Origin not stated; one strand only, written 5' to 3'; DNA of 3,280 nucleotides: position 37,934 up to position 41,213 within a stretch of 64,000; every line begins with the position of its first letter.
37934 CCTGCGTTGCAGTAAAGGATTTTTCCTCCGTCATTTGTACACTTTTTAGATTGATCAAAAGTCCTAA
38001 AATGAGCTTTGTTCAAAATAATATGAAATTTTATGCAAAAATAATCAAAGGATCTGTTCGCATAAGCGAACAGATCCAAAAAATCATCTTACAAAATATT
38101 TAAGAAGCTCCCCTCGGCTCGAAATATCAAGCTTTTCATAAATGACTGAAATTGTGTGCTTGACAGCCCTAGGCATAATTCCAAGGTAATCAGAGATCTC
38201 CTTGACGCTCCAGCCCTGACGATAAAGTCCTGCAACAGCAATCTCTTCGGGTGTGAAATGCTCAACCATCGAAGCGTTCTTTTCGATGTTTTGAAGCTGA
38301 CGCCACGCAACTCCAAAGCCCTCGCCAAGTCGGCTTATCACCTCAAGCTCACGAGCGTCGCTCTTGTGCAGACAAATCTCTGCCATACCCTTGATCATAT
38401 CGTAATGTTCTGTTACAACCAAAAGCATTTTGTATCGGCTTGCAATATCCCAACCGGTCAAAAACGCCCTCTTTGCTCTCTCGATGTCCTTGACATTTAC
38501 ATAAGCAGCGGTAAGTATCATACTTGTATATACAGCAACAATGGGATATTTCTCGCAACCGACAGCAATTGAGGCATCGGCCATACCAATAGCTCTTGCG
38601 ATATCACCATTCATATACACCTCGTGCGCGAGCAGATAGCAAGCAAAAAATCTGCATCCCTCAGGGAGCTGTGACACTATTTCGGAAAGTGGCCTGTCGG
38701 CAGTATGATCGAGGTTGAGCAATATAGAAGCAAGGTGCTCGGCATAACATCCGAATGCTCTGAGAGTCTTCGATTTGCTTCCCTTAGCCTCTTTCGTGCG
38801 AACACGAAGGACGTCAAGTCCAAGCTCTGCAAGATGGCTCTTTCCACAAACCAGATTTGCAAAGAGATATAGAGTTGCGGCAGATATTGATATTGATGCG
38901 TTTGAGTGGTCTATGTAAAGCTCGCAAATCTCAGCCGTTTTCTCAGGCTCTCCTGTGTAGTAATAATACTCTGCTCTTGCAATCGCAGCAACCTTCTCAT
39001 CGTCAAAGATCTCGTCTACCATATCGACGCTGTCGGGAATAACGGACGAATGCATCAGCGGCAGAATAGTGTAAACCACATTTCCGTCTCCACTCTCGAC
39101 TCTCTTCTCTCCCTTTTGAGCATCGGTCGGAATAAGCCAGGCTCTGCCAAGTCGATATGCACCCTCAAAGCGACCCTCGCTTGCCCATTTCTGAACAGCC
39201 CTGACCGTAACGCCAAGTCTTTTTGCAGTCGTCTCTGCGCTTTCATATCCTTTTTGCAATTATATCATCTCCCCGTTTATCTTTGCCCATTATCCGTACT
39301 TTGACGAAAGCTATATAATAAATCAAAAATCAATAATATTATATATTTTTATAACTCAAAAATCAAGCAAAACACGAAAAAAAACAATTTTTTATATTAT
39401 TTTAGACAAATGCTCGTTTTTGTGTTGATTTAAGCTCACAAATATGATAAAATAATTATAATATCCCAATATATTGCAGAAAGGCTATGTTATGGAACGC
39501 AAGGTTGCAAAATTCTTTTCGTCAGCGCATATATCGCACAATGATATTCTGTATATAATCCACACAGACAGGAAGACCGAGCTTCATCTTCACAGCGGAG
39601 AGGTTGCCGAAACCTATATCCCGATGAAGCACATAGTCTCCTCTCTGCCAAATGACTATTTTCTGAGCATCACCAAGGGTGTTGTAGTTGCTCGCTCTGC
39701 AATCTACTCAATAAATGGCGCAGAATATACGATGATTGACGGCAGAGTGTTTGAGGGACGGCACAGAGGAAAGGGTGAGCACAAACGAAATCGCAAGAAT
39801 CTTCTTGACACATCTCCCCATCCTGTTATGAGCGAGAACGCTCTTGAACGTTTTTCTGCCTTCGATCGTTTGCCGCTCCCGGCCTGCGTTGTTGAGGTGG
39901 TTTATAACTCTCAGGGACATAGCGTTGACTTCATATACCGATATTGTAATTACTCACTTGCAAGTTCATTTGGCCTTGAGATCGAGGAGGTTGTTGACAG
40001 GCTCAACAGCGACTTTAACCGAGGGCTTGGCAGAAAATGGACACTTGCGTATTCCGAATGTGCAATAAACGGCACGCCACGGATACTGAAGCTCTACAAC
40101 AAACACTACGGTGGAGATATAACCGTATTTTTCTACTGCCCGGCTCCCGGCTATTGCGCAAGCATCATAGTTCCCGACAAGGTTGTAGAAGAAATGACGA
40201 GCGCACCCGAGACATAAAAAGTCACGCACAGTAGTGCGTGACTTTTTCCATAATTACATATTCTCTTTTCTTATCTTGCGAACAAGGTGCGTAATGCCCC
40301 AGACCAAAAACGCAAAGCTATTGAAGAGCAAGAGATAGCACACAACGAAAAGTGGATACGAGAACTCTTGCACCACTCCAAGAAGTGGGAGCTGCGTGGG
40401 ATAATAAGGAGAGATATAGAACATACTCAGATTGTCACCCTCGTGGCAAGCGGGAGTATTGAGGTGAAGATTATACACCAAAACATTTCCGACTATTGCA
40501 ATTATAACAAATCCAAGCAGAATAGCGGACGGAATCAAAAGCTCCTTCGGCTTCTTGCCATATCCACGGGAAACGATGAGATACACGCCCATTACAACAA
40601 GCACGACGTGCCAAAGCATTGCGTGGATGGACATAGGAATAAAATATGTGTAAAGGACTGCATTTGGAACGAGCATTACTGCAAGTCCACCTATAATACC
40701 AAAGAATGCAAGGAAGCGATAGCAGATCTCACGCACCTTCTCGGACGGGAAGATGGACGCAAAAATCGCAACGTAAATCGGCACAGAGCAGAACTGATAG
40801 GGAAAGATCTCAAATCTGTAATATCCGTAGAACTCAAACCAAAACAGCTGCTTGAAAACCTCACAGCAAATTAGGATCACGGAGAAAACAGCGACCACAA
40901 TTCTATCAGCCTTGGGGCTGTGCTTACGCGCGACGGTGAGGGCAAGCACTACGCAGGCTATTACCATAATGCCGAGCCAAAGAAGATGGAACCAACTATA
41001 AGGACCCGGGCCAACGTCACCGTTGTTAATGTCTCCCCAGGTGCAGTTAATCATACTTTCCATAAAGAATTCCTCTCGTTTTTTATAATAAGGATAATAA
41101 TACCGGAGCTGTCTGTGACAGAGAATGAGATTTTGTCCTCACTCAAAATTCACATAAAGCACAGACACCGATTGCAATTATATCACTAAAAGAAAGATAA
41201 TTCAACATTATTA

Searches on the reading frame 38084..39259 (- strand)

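Call 35: search_protein_families(library=pfam, proteins=[window:38084-39259:-], max_evalue=0.001)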
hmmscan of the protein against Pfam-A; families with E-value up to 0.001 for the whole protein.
window:38084-39259:- (391 aa): 5 families
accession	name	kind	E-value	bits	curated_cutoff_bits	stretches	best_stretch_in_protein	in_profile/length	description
PF13384.12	HTH_23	-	7.9e-08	32.3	24.6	0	340-370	8-38/50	Homeodomain-like domain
PF00196.25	GerE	-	5.9e-07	29.4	23.5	1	335-387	3-55/57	Bacterial regulatory proteins, luxR family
PF06056.18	Terminase_5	-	2.2e-06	27.9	20.3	0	345-366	9-30/58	Putative ATPase subunit of terminase (gpP-like)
PF12728.13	HTH_17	-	3.3e-06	27.7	27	1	9-46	5-41/51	Helix-turn-helix domain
PF08281.18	Sigma70_r4_2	-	3.9e-06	26.9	25.7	0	346-371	23-48/54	Sigma-70, region 4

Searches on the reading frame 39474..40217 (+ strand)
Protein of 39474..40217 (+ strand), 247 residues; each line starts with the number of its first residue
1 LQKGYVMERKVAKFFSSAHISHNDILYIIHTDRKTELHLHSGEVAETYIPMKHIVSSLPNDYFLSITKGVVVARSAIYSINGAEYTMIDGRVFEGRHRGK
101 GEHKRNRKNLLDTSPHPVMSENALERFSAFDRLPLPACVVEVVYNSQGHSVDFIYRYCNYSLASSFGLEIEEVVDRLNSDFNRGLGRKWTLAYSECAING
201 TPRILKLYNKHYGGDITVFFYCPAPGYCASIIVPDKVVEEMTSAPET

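Call 35: search_protein_families(library=pfam, proteins=[window:39474-40217:+], max_evalue=0.001)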
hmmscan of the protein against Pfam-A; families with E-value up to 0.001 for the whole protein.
window:39474-40217:+ (247 aa): 1 family
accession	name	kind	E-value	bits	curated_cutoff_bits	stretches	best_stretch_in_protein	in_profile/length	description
PF04397.21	LytTR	-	3.3e-07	30.9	22.6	1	20-82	6-67/98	LytTr DNA-binding domain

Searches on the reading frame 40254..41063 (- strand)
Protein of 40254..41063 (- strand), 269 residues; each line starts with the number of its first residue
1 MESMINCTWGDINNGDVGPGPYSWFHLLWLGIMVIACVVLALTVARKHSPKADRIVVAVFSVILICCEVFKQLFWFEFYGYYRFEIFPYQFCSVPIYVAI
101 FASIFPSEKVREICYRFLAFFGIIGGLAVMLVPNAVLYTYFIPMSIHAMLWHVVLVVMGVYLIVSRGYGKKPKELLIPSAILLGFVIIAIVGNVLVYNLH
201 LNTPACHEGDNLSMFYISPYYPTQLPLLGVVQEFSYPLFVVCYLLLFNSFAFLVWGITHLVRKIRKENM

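Call 35: search_protein_families(library=pfam, proteins=[window:40254-41063:-], max_evalue=0.001)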
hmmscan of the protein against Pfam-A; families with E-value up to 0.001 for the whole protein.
window:40254-41063:- (269 aa): 1 family
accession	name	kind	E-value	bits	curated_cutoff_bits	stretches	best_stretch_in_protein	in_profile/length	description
PF14808.11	TMEM164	-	8.6e-22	78.2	25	1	22-223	2-203/217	TMEM164 family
